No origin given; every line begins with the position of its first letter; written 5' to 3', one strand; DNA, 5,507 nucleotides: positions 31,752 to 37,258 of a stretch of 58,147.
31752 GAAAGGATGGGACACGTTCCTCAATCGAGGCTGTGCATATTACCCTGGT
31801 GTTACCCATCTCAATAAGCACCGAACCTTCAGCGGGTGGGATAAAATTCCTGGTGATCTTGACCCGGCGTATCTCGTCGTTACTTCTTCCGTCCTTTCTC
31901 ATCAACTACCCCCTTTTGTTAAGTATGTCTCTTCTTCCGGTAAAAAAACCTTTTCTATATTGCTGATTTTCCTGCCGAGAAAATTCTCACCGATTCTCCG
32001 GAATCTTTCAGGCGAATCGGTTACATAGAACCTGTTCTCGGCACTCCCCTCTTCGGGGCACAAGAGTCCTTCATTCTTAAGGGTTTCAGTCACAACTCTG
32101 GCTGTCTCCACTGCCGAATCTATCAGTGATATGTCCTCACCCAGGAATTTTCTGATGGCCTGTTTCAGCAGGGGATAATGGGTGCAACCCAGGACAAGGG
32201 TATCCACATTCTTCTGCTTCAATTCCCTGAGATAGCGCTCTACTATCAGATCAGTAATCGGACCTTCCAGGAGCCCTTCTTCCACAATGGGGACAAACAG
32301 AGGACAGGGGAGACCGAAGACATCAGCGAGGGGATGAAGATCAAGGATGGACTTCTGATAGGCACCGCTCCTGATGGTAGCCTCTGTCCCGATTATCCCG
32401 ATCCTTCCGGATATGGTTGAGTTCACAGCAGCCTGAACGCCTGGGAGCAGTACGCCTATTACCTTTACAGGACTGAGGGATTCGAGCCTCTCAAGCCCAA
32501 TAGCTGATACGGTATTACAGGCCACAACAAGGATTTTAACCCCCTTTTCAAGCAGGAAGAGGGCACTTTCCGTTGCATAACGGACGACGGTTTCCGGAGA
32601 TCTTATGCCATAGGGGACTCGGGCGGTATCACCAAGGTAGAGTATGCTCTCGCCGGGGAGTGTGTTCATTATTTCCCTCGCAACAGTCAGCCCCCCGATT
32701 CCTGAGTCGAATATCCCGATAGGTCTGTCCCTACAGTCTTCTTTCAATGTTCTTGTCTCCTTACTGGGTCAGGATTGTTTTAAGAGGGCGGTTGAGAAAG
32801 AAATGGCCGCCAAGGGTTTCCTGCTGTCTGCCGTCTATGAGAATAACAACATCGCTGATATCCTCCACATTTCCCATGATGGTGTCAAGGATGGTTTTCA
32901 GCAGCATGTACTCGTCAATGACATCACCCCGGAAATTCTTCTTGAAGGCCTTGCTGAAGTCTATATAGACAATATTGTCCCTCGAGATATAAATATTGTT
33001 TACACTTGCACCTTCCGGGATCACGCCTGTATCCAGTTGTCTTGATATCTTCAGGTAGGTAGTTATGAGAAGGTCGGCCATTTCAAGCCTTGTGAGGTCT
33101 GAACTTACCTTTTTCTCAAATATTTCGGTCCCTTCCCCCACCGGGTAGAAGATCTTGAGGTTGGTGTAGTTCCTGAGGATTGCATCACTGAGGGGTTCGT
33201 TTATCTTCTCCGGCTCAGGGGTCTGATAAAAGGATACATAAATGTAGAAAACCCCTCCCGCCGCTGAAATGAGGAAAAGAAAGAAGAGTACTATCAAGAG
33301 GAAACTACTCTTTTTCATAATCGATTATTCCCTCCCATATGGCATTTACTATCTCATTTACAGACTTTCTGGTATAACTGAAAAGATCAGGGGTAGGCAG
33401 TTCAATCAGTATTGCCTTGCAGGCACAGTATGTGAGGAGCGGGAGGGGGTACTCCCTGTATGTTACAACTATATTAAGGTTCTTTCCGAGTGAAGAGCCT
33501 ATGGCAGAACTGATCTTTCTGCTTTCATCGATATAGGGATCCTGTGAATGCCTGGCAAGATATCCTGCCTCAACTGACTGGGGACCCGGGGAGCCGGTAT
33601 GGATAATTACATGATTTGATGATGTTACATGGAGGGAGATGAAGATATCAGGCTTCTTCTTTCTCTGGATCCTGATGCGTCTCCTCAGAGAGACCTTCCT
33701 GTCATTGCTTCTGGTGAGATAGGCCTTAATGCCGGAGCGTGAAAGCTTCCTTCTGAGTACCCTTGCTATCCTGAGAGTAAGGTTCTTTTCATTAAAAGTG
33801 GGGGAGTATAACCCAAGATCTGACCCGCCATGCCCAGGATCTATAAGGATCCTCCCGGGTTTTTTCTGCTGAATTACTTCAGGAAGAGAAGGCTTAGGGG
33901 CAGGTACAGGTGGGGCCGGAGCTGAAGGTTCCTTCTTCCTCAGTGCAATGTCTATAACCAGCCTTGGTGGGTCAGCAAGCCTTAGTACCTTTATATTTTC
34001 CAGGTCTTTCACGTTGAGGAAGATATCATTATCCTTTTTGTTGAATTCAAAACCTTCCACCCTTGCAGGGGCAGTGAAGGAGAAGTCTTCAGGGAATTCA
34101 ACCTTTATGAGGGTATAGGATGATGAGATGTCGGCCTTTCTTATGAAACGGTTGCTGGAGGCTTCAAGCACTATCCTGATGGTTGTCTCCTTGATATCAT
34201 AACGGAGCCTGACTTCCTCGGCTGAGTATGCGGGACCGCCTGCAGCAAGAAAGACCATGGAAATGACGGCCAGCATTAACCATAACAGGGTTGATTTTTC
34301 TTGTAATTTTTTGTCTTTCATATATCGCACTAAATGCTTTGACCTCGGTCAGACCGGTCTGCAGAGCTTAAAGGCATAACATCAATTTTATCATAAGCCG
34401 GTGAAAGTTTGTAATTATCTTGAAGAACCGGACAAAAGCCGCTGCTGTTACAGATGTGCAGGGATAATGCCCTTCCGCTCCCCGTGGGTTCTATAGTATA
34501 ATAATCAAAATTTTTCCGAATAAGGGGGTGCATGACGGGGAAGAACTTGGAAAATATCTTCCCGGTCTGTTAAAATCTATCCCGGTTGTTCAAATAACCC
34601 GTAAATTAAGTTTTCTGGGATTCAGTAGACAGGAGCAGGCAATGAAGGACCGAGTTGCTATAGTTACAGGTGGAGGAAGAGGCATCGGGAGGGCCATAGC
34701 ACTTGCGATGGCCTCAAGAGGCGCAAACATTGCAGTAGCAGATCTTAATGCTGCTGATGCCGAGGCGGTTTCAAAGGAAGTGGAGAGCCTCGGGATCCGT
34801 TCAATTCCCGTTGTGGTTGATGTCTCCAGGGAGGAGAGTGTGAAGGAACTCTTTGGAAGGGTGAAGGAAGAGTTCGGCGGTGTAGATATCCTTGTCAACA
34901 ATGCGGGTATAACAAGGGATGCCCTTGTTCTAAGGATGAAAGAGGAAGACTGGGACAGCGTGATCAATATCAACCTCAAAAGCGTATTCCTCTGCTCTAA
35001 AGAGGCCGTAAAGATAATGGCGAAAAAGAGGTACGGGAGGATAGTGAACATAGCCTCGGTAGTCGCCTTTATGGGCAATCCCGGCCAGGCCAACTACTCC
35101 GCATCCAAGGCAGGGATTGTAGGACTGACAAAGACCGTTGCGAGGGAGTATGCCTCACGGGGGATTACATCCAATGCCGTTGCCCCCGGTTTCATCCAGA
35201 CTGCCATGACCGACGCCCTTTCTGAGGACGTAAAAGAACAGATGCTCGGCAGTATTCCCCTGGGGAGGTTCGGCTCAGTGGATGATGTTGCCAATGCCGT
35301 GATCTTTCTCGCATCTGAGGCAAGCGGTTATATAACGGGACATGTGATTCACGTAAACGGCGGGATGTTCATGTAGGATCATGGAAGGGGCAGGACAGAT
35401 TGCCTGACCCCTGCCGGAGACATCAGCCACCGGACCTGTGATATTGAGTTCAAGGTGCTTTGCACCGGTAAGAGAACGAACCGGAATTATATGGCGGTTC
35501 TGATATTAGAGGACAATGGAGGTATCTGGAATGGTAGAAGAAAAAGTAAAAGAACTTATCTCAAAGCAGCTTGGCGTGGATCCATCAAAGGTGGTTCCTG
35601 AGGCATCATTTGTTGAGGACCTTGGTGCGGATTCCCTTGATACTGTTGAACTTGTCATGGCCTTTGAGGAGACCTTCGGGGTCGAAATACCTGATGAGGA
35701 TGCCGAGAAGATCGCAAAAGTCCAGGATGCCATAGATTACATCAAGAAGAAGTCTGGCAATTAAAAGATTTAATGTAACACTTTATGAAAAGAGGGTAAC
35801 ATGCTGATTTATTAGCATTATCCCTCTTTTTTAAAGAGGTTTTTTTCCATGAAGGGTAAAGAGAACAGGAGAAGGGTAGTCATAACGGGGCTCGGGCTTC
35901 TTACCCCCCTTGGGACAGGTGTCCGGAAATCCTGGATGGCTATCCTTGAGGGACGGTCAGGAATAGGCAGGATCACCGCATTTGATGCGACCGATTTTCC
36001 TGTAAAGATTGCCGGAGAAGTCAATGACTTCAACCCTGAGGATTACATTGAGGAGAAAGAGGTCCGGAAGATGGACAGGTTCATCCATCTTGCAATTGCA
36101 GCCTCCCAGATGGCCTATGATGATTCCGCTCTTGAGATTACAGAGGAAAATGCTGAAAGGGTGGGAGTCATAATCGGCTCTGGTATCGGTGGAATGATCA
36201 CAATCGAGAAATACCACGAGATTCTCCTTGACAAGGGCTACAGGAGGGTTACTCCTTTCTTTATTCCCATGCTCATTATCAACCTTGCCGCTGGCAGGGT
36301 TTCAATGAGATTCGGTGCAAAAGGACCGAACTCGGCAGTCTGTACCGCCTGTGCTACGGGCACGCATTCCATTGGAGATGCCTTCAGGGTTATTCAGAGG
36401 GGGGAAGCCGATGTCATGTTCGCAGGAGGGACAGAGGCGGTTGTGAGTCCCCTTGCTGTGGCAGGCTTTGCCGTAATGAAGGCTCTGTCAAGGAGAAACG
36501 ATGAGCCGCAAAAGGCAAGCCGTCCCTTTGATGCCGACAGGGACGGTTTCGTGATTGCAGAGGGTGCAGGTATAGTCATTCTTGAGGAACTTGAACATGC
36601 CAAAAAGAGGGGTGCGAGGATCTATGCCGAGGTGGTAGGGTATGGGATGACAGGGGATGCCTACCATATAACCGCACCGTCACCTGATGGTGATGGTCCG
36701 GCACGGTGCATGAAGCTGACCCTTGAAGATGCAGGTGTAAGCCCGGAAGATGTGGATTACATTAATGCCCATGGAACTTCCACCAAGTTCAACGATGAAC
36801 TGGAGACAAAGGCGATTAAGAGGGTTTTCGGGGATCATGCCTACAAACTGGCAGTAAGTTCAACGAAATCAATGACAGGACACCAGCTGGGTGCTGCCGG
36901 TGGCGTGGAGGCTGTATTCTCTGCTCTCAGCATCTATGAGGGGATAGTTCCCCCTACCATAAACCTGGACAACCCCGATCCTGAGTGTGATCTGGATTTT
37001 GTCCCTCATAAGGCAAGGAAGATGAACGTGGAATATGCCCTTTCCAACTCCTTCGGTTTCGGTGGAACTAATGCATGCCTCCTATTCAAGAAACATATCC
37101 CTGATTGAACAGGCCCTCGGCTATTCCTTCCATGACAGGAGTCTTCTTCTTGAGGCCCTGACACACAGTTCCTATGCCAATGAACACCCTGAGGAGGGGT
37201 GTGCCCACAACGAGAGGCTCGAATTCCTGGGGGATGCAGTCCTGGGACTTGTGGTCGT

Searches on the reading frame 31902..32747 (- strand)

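Call 39: search_protein_families(library=pfam, proteins=[window:31902-32747:-], max_evalue=0.00001)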
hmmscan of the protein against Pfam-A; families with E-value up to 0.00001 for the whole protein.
window:31902-32747:- (281 aa): 1 family
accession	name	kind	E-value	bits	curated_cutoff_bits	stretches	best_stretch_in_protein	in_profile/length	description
PF01177.27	Asp_Glu_race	-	2.9e-20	73.4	31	1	29-216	24-208/211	Asp/Glu/Hydantoin racemase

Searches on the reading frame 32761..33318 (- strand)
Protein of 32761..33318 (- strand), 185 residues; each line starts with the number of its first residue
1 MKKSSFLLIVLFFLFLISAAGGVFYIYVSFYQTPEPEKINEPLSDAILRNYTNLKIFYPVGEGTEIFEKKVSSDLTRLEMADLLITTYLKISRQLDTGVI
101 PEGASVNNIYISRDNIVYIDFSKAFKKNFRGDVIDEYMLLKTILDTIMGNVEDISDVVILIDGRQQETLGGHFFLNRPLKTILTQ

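Call 39: search_protein_families(library=pfam, proteins=[window:32761-33318:-], max_evalue=0.00001)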
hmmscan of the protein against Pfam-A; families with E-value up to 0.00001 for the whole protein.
window:32761-33318:- (185 aa): 1 family
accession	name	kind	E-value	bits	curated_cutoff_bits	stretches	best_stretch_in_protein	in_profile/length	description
PF10646.14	Germane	-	4.7e-11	43.7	23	1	96-166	45-116/117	Sporulation and spore germination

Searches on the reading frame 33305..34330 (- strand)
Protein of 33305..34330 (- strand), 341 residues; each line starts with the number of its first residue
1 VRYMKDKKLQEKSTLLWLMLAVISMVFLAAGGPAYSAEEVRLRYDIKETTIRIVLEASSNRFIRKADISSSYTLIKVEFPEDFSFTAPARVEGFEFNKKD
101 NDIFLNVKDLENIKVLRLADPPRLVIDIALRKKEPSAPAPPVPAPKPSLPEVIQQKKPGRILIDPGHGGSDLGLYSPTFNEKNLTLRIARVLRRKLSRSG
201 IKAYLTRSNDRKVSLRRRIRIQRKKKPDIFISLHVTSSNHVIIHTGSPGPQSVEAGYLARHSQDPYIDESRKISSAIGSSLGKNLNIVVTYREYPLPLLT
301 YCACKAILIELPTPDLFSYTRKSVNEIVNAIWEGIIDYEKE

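Call 39: search_protein_families(library=pfam, proteins=[window:33305-34330:-], max_evalue=0.00001)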
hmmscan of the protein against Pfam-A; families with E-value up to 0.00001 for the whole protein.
window:33305-34330:- (341 aa): 1 family
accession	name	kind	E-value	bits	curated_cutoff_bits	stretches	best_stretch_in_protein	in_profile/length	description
PF01520.23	Amidase_3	-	3.2e-24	86.3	27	1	161-312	1-144/174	N-acetylmuramoyl-L-alanine amidase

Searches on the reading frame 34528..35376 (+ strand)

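Call 40: search_protein_families(library=pfam, proteins=[window:34528-35376:+], max_evalue=0.001)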
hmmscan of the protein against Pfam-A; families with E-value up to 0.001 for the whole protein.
window:34528-35376:+ (282 aa): 5 families
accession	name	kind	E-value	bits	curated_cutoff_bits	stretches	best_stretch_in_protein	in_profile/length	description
PF13561.12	adh_short_C2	-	2.7e-72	243.6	27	1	51-280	6-235/236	Enoyl-(Acyl carrier protein) reductase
PF00106.31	adh_short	-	5.3e-64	215.7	26.6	1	42-234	1-193/195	short chain dehydrogenase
PF08659.16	KR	-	4.6e-19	69.5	22.6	1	45-200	4-159/180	KR domain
PF01370.27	Epimerase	-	0.00025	21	20.9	1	45-267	2-230/240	NAD dependent epimerase/dehydratase family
PF23441.1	SDR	-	0.00087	19.2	27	0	149-282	122-257/258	SDR-like rossmann domain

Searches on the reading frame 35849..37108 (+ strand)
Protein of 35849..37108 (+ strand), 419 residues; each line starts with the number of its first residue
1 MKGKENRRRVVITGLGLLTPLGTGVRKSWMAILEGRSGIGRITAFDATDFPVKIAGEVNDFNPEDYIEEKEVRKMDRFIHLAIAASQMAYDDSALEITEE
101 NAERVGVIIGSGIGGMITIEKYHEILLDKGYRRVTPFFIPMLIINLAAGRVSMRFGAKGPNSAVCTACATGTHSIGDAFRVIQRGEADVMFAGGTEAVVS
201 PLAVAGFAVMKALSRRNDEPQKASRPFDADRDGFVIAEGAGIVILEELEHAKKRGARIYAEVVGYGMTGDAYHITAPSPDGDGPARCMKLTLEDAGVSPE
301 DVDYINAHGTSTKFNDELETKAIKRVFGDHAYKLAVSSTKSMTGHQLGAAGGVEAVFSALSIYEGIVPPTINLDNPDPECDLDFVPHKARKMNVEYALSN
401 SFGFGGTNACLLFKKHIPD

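Call 40: search_protein_families(library=pfam, proteins=[window:35849-37108:+], max_evalue=0.001)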
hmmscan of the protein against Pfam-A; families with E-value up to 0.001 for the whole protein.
window:35849-37108:+ (419 aa): 3 families
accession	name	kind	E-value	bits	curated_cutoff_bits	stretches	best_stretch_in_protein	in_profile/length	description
PF00109.32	ketoacyl-synt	-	1.9e-58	198.5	20.8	1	8-251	2-252/252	Beta-ketoacyl synthase, N-terminal domain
PF02801.28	Ketoacyl-synt_C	-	1.6e-41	141.5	20.8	1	259-373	1-118/119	Beta-ketoacyl synthase, C-terminal domain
PF00108.29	Thiolase_N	-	0.00015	21.7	26.4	0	158-198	75-115/260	Thiolase, N-terminal domain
